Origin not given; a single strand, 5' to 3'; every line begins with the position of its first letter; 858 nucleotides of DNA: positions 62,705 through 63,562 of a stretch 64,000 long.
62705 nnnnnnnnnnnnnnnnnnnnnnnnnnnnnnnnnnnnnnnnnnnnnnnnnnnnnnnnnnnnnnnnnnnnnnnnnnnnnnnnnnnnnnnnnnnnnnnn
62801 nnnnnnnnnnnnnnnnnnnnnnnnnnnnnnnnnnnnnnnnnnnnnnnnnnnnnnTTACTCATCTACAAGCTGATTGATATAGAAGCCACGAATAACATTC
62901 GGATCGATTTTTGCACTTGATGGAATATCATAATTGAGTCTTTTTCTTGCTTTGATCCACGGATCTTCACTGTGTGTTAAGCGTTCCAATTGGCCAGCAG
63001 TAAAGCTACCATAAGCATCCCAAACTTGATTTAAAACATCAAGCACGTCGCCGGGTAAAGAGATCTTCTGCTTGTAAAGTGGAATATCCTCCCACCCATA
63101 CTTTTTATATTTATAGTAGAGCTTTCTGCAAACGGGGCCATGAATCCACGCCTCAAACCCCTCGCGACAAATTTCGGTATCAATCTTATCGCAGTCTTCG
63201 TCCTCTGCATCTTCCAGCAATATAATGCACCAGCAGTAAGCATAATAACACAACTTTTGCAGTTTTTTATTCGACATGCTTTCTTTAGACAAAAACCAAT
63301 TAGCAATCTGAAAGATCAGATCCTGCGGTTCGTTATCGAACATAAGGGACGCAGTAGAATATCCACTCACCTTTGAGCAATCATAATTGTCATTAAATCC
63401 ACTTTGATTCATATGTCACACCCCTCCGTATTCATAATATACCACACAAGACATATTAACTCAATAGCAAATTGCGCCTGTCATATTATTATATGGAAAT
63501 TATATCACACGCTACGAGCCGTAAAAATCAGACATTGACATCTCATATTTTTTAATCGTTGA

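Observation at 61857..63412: Panacea-domain antitoxin, toxin candidate and SecB-like protein in one overlapping three-gene cassette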

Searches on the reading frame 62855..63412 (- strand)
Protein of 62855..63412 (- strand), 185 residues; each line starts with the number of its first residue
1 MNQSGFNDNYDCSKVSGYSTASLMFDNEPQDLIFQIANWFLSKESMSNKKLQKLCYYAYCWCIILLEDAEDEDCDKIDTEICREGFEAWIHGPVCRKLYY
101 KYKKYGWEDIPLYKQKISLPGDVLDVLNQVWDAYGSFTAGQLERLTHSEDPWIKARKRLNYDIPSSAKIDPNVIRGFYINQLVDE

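Call 3: search_protein_families(library=pfam, proteins=[window:62855-63412:-], max_evalue=1)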
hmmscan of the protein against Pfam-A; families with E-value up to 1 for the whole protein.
window:62855-63412:- (185 aa): 1 family
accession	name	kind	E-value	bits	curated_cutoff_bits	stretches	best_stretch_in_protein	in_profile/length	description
PF13274.11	SocA_Panacea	-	6e-13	50.1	25.7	1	51-152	1-112/113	Antitoxin SocA-like, Panacea domain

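Call 4: search_protein_families(library=padloc, proteins=[window:62855-63412:-], max_evalue=1)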
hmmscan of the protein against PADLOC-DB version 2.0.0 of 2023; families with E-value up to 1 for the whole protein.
window:62855-63412:- (185 aa): 0 families

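Call 5: search_protein_families(library=ncbifam, proteins=[window:62855-63412:-], max_evalue=1)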
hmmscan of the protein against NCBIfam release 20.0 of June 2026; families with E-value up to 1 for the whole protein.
window:62855-63412:- (185 aa): 1 family
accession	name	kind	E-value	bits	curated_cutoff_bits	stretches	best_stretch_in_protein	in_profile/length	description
NF047745.1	SocA_antitoxin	equivalog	1.7e-11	44.1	190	1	44-176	19-153/176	type VI toxin-antitoxin system SocA family antitoxin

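Call 13: search_protein_families(library=phrogs, proteins=[window:62855-63412:-], max_evalue=0.01)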
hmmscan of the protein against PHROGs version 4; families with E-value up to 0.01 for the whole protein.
window:62855-63412:- (185 aa): 3 families
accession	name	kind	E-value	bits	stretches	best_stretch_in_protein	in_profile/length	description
phrog_1281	-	unknown function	3.1e-38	132.4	1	33-182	10-154/195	-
phrog_10390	-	unknown function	1.3e-25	91.6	1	30-178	148-291/299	-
phrog_22895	-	unknown function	0.0099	16.9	0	45-74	27-56/81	-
